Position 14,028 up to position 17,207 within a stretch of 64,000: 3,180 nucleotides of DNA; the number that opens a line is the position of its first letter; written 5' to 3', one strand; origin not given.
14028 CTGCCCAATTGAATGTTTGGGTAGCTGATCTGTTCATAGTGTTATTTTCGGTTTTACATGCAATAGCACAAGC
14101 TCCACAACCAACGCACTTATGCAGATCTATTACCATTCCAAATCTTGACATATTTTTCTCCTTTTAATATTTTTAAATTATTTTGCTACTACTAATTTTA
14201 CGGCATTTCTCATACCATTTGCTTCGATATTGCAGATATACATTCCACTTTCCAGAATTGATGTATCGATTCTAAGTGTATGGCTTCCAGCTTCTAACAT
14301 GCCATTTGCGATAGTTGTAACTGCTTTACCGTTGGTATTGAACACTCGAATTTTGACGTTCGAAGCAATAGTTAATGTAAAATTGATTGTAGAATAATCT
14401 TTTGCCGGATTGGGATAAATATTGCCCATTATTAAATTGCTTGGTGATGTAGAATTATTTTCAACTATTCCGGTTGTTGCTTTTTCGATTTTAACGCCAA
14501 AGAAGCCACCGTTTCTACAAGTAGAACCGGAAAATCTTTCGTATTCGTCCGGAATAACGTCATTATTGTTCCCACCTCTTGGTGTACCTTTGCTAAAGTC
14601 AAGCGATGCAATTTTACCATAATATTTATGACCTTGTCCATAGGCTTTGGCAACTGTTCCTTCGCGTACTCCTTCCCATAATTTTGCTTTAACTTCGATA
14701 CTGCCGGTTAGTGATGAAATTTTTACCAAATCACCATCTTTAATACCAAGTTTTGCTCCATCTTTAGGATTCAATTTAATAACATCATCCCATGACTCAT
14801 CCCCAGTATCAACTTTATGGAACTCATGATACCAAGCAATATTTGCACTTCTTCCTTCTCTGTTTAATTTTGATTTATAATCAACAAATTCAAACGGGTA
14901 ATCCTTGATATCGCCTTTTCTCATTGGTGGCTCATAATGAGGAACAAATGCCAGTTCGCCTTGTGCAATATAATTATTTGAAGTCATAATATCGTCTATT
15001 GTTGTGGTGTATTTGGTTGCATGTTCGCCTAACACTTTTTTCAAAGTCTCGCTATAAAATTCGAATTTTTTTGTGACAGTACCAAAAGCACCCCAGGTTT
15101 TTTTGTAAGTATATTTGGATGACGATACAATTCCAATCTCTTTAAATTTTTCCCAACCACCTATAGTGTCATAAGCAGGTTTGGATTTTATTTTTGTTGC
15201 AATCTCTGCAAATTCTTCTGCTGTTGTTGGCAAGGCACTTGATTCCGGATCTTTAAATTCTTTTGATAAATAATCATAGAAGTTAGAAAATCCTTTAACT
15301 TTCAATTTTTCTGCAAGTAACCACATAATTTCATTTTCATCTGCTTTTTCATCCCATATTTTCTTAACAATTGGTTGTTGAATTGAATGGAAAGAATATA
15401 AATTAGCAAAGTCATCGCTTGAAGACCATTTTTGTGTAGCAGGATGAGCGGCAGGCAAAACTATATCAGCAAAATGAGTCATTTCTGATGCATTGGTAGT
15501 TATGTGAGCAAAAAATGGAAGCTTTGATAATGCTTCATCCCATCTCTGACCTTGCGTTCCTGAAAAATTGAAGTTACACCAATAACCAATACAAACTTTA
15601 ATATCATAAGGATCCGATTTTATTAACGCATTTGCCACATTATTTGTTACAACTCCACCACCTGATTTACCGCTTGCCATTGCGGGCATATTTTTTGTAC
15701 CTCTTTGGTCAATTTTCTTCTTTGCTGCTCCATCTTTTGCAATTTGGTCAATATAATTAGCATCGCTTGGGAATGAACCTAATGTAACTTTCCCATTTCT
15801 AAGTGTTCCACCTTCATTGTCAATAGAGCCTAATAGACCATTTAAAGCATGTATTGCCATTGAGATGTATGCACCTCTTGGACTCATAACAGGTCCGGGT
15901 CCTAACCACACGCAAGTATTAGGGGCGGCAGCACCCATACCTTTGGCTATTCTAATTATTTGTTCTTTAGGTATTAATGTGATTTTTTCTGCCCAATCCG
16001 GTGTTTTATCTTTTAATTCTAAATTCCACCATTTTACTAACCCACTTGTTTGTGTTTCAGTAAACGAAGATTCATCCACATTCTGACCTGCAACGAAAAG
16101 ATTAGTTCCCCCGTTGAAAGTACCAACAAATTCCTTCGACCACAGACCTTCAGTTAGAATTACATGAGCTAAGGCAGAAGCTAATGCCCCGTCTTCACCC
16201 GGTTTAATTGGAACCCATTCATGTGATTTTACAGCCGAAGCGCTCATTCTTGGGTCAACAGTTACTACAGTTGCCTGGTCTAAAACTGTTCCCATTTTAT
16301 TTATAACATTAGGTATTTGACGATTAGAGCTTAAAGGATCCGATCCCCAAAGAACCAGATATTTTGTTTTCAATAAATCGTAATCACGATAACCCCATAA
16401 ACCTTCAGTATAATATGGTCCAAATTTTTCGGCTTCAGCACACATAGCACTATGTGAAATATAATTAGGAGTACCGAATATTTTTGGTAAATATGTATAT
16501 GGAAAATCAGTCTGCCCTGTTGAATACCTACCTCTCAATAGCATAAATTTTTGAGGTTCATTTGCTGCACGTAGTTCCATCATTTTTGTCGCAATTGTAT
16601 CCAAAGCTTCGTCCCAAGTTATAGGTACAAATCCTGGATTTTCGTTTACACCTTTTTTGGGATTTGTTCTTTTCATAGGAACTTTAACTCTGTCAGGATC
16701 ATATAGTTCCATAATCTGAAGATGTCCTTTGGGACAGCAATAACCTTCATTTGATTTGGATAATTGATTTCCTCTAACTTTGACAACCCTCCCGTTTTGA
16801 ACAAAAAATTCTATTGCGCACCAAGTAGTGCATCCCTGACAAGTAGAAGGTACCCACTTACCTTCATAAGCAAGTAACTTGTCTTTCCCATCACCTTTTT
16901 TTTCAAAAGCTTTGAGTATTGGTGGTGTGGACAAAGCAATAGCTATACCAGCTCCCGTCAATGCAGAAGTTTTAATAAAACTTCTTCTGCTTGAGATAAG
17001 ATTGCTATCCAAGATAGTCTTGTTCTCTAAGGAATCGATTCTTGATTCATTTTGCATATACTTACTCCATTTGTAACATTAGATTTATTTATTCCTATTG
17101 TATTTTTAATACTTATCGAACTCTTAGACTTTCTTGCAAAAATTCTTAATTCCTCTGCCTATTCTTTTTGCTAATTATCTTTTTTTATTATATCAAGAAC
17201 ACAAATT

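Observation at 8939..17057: Molybdoenzyme with both a twin-arginine signal and a T9SS C-terminal sorting domain, in an operon without a membrane anchor: candidate surface-displayed terminal reductase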

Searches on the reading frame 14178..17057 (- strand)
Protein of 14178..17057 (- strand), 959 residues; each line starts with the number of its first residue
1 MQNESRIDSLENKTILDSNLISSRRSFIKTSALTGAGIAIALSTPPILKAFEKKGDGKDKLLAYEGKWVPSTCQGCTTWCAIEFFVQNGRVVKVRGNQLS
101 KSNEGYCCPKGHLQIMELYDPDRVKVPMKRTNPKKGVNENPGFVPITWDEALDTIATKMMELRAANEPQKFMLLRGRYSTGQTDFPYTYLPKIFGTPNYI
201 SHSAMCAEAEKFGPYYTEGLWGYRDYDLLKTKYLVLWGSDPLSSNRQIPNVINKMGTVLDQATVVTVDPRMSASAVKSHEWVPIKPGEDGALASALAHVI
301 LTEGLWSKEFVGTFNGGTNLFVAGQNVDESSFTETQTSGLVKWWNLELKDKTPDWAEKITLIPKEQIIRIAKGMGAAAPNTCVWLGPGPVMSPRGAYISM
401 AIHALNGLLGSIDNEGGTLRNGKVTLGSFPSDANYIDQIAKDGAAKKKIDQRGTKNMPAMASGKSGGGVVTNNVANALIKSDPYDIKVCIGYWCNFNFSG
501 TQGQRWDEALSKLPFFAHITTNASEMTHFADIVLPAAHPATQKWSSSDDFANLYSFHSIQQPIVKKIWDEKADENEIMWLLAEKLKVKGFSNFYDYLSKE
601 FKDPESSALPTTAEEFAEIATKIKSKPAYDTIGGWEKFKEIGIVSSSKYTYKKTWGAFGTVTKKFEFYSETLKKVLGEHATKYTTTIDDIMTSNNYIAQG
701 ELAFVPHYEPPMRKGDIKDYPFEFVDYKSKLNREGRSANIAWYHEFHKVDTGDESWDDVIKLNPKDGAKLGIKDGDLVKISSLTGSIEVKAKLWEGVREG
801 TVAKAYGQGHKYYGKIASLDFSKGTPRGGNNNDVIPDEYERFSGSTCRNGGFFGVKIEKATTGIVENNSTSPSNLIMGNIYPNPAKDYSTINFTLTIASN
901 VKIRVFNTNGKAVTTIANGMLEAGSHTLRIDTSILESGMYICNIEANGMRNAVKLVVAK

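Call 5: search_protein_families(library=pfam, proteins=[window:14178-17057:-], max_evalue=0.01)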
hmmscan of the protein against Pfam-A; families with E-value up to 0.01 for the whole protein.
window:14178-17057:- (959 aa): 6 families
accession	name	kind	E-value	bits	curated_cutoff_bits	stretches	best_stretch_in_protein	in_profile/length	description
PF00384.28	Molybdopterin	-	4.4e-27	95.5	24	1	123-538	1-312/353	Molybdopterin oxidoreductase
PF01568.27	Molydop_binding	-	2e-15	57.2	26.8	1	755-846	26-104/110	Molydopterin dinucleotide binding domain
PF18962.6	Por_Secre_tail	-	4.7e-14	52.9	27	1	880-957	1-75/75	Secretion system C-terminal sorting domain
PF04879.21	Molybdop_Fe4S4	-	1.9e-12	47.4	22.7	1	67-113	2-48/55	Molybdopterin oxidoreductase Fe4S4 domain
PF13860.13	FlgD_ig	-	0.0014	19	27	1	890-931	13-55/79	FlgD Ig-like domain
PF10518.14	TAT_signal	-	0.0019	18.5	22.7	1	23-41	3-21/21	TAT (twin-arginine translocation) pathway signal sequence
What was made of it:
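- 14178..17057 (-): arrA: catalytic Mo-bisPGD subunit of respiratory arsenate reductase, 959 aa, with an N-terminal Tat signal and a C-terminal T9SS sorting domain. Pfam Fe4S4 67-113, Molybdopterin 123-538, Molydop_binding 755-846 (call 5).
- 16908..17057 (-): Tat signal peptide (aa 1-50): long n-region, S-R24-R25-S-F-I-K, h-region, probable cleavage LKA50|F51. PF10518 18.5 bits, below its cut-off (call 5).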

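Call 6: search_protein_families(library=ncbifam, proteins=[window:14178-17057:-], max_evalue=0.01)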
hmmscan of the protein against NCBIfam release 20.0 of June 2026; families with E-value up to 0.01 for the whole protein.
window:14178-17057:- (959 aa): 33 families (the best 25 are shown)
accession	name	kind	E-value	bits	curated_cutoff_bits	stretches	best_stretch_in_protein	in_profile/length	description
NF041714.1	arsenate_red_ArrA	equivalog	0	1045.7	1600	1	23-859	4-847/848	arsenate respiratory reductase molybdopterin-containing subunit ArrA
NF012032.0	PRK15488.1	equivalog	2e-77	260.9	694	2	23-323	4-289/759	thiosulfate reductase PhsA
TIGR02166.1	dmsA_ynfE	subfamily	1.5e-54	185.4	777.7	2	23-418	2-397/794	DMSO/selenate family reductase complex A subunit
TIGR01591.1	Fdh-alpha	equivalog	4.5e-46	157.2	666.25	2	72-591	2-483/672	formate dehydrogenase subunit alpha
NF041884.1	selenate_YnfF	exception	8.3e-41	139.7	1650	1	23-810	2-754/798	selenate/tellurate reductase subunit YnfF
NF041885.1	selenate_YnfE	exception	3.1e-37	127.8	1675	2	23-418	4-404/805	selenate/tellurate reductase subunit YnfE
TIGR03479.1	DMSO_red_II_alp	subfamily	1.3e-35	122.7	984.75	2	71-311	61-303/913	molybdopterin-dependent oxidoreductase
NF041783.2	mnquin_red_QrcB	equivalog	5.1e-35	120.8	440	3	67-306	51-283/695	menaquinone reductase molybdopterin-binding-like subunit QrcB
NF011566.1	PRK14990.1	exception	1.8e-34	118.9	1600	1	22-418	14-417/814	dimethylsulfoxide reductase subunit A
TIGR00509.1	bisC_fam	subfamily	8.2e-22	77.2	1017.55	2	77-538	2-465/772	molybdopterin guanine dinucleotide-containing S/N-oxide reductase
NF010055.0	PRK13532.1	equivalog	1.1e-20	73.6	904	1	23-175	4-148/830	nitrate reductase catalytic subunit NapA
NF047855.1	AssmNtatRedNasC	equivalog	1.3e-19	70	1100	2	66-313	18-261/708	assimilatory nitrate reductase catalytic subunit NasC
NF011567.1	PRK14991.1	equivalog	6.9e-19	67.1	1750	2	718-815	876-964/1022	tetrathionate reductase subunit TtrA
TIGR01706.1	NAPA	equivalog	1.6e-18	66.4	930.55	1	23-245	3-221/830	periplasmic nitrate reductase subunit alpha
TIGR02164.1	torA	equivalog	3e-17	62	1465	1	23-573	4-553/824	trimethylamine-N-oxide reductase TorA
TIGR04183.1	Por_Secre_tail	domain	1.3e-10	41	23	1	880-957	1-71/72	T9SS type A sorting domain-containing protein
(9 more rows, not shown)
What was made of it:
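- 14178..17057 (-): NF041714 ArrA 1045.7 bits over model positions 4-847/848; the next family, PhsA, scores 261 (call 6).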

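Call 8: search_solved_structures(query=window:14178-17057:-, show_alignments=2)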
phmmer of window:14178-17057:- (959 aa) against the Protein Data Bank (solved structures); distinct sequences matched with E-value up to 0.001: 48.
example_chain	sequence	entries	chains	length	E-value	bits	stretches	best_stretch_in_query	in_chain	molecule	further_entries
6cz7_A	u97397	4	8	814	2.4e-274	916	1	66-859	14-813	ArrA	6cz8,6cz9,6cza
2vpw_A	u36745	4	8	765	1.1e-48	169.1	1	24-596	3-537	THIOSULFATE REDUCTASE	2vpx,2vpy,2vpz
7qv7_S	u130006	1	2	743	2.4e-24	88.6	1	69-315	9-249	Hydrogen dependent carbon dioxide reductase subunit FdhF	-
5e7o_A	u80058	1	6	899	2.1e-21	78.8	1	107-307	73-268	DMSO reductase family type II enzyme, molybdopterin subunit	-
4ydd_A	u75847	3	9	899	2.2e-21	78.8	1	107-307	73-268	DMSO reductase family type II enzyme, molybdopterin subunit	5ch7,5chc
9vap_A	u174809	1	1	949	3.4e-21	78.1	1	23-311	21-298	Formate dehydrogenase molybdopterin-binding subunit FdhA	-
7bkb_D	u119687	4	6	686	7.4e-21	77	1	67-320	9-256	Formate dehydrogenase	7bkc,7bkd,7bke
6tg9_A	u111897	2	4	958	2.1e-20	75.5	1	68-313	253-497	Formate dehydrogenase subunit alpha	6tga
9wxb_B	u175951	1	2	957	2.2e-19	72.1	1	68-444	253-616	Formate dehydrogenase alpha subunit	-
2jim_A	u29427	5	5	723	1.2e-18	69.7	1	67-418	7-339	PERIPLASMIC NITRATE REDUCTASE | PROTEIN (PERIPLASMIC NITRATE REDUCTASE)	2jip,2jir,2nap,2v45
2jio_A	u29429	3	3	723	5.2e-18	67.6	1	67-418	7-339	PERIPLASMIC NITRATE REDUCTASE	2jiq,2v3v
9t1s_L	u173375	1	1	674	5.1e-17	64.3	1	68-314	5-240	formate dehydrogenase (coenzyme F420)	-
1aa6_A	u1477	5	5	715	2.8e-16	61.8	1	69-317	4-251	FORMATE DEHYDROGENASE H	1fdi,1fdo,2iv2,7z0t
7l5i_A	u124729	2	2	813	2.3e-15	58.8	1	76-808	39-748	Trimethylamine-N-oxide reductase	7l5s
2e7z_A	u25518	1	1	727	1.9e-14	55.8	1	72-314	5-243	Acetylene hydratase Ahy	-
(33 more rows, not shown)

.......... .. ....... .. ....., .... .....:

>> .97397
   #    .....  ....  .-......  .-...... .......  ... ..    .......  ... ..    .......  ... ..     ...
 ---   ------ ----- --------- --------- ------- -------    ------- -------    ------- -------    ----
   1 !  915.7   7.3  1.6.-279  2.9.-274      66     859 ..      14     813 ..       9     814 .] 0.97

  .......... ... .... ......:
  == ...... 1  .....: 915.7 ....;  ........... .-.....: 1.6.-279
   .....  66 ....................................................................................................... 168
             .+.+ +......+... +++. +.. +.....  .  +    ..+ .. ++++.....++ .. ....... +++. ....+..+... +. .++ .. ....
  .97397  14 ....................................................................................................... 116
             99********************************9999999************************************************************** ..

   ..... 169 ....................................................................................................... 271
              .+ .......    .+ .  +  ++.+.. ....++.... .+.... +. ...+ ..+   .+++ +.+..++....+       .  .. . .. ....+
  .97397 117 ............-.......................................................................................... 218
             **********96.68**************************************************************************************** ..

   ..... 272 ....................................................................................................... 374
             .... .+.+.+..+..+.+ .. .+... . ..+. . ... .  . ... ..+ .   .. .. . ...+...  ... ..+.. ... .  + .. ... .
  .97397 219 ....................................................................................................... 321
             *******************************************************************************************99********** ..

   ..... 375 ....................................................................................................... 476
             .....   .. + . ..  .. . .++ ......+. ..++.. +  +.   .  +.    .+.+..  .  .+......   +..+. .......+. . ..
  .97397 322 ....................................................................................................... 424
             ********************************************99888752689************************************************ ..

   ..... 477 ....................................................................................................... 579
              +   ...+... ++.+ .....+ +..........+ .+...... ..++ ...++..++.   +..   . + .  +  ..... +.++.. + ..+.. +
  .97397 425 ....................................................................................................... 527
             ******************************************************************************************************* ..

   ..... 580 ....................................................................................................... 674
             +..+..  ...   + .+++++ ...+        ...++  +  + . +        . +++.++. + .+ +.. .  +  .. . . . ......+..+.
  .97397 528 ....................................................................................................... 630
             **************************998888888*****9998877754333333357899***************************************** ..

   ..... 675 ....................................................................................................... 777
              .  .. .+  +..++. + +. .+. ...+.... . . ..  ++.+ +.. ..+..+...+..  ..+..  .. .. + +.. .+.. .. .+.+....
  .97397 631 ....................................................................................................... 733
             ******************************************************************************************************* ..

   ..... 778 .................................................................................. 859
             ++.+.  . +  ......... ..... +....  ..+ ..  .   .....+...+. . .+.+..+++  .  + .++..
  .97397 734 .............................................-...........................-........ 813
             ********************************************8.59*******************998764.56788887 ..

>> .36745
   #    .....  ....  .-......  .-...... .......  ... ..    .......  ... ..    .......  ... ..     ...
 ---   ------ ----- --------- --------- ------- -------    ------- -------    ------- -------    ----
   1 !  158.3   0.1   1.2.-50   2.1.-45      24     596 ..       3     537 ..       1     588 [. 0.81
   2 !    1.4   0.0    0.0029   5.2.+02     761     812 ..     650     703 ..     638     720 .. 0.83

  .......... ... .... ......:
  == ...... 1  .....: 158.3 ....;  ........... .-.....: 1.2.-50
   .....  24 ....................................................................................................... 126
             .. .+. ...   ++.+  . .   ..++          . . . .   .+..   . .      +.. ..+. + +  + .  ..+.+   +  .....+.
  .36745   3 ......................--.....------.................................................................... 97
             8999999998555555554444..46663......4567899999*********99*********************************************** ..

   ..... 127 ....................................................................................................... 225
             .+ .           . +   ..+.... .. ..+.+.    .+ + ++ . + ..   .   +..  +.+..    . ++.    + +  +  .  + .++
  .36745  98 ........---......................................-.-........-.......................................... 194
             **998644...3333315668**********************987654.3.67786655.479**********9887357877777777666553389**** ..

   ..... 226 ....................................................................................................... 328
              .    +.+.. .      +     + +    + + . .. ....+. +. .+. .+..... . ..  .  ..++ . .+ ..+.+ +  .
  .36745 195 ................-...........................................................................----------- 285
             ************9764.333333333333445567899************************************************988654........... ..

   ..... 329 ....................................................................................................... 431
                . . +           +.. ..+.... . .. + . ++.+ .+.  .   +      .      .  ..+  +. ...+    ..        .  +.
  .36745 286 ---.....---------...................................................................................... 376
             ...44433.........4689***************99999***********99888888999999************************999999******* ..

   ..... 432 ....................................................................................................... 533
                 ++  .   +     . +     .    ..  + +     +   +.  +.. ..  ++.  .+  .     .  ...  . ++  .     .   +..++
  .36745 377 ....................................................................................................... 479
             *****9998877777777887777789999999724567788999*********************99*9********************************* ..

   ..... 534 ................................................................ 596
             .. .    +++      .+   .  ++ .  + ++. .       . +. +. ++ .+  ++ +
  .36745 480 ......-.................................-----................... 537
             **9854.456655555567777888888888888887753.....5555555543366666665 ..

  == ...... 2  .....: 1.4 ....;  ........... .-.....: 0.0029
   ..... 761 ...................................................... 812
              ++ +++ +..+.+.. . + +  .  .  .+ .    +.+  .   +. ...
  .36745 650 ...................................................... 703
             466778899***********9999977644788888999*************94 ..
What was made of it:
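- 14178..17057 (-): 916 bits to Shewanella ANA-3 ArrA 6CZ7, query 66-859 (call 8).
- On Arr (respiratory arsenate reductase, DMSO-reductase superfamily): PDB ArrA 916 bits, against thiosulfate/polysulfide reductase 169 (call 8). C206 aligns with the ANA-3 Mo-ligand position (call 8).
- Full-length 916-bit match to crystallised ArrA (call 8), and ArrA is the best NCBIfam family by 4-fold (call 6). Roughly 55-60% identity-level match (916 bits) to a characterised ArrA (call 8).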
